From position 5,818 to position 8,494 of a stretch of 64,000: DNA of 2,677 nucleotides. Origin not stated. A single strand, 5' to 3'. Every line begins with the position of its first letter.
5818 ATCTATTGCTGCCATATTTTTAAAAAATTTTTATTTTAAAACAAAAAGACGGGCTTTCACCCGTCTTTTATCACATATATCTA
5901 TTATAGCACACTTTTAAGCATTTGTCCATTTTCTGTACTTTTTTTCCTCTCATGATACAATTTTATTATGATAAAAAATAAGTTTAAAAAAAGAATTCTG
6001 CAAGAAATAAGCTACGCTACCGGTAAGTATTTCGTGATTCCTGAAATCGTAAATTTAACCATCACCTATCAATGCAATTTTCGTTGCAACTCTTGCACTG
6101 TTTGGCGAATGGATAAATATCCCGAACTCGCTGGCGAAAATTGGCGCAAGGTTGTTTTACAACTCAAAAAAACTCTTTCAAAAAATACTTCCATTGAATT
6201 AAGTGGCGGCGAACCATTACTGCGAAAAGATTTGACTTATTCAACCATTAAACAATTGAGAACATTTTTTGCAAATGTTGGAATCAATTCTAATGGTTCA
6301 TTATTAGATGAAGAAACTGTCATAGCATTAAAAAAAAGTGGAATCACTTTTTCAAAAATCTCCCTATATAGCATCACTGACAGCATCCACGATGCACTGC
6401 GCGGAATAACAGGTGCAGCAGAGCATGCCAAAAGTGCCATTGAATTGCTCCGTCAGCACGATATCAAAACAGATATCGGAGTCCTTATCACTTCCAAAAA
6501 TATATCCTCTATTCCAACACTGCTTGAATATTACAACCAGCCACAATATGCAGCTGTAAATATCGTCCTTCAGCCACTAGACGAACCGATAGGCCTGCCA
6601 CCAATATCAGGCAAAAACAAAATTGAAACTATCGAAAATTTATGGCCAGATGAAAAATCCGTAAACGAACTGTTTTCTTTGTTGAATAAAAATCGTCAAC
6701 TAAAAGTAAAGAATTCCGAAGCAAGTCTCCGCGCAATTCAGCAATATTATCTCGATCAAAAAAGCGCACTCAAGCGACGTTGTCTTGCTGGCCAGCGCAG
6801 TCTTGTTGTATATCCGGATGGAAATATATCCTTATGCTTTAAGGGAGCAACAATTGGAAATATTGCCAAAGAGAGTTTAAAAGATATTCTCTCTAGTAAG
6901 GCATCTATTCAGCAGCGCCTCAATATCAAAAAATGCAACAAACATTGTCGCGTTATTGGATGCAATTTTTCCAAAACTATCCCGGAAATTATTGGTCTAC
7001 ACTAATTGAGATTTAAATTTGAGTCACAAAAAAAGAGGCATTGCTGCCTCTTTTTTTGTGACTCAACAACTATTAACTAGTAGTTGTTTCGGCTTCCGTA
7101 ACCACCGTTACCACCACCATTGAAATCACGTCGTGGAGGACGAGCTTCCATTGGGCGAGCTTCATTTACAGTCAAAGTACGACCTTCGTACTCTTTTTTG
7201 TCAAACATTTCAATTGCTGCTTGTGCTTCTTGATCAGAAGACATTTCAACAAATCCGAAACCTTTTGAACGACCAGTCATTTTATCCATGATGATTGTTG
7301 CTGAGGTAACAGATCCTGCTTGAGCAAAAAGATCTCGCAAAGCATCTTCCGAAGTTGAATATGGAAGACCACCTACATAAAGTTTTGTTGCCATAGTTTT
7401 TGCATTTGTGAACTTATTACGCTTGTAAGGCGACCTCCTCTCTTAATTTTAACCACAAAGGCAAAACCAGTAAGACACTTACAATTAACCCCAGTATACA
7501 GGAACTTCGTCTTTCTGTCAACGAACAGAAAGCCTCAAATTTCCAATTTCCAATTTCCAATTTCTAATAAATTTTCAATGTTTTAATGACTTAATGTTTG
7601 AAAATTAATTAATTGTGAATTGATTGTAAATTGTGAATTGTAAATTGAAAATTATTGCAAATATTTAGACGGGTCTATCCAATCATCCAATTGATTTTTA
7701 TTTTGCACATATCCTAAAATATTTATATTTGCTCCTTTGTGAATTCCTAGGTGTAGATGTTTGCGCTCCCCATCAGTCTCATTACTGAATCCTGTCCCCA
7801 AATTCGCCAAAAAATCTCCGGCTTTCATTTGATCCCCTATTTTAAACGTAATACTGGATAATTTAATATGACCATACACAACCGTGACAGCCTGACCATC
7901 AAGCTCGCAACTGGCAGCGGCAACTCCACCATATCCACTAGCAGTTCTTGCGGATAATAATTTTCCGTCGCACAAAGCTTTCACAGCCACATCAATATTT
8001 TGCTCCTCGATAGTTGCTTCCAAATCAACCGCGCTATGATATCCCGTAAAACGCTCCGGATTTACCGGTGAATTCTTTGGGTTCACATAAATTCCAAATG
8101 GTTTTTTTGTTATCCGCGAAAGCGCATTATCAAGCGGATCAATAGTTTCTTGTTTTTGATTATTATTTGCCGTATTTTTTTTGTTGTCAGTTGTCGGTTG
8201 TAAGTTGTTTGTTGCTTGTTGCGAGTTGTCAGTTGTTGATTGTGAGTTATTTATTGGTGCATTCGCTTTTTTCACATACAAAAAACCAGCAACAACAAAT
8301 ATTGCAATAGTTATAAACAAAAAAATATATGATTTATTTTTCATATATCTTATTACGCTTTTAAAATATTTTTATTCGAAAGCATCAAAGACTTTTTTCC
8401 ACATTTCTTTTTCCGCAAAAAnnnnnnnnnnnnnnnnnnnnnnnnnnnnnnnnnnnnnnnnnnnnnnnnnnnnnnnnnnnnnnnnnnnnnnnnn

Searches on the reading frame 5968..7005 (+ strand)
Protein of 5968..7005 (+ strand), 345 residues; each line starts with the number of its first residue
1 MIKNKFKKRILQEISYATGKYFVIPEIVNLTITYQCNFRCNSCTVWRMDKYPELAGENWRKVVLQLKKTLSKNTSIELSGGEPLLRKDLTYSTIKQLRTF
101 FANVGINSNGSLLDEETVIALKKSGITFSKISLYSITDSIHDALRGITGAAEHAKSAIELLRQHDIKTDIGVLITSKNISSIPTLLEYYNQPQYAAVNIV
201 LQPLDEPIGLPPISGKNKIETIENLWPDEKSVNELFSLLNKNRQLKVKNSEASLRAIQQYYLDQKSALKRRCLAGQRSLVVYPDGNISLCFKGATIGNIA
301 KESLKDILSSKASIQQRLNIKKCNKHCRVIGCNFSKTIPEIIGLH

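Call 73: search_protein_families(library=pfam, proteins=[window:5968-7005:+], max_evalue=0.00001)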
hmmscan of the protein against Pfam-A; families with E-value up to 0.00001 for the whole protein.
window:5968-7005:+ (345 aa): 2 families
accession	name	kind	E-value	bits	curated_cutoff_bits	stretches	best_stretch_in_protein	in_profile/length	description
PF04055.27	Radical_SAM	-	3.8e-18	66.7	29.5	1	31-187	2-164/166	Radical SAM superfamily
PF13186.11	SPASM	-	1.3e-09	38.6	21.5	1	272-332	1-66/67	Iron-sulfur cluster-binding domain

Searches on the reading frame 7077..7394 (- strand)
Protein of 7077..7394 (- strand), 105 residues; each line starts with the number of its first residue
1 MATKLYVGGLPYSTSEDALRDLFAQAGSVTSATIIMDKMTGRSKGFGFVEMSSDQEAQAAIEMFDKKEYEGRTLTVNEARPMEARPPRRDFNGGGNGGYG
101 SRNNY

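Call 71: search_protein_families(library=pfam, proteins=[window:7077-7394:-], max_evalue=0.00001)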
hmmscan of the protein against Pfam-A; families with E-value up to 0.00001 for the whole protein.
window:7077-7394:- (105 aa): 1 family
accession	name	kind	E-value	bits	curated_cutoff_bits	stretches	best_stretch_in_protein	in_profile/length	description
PF00076.28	RRM_1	-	1.1e-22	80.1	20.7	1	5-74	1-69/70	RNA recognition motif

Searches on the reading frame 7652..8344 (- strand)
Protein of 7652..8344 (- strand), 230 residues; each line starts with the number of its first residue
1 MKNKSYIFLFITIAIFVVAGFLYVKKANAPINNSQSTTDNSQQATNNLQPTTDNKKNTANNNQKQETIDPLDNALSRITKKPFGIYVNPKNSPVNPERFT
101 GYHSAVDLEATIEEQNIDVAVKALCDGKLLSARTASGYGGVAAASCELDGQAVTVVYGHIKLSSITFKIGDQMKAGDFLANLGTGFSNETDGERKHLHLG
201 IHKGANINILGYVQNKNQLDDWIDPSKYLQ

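Call 73: search_protein_families(library=pfam, proteins=[window:7652-8344:-], max_evalue=0.00001)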
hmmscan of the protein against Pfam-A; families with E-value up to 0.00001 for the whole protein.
window:7652-8344:- (230 aa): 1 family
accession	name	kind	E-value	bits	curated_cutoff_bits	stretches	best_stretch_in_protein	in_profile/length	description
PF01551.29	Peptidase_M23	-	3.8e-09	37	28.7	1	102-204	2-90/96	Peptidase family M23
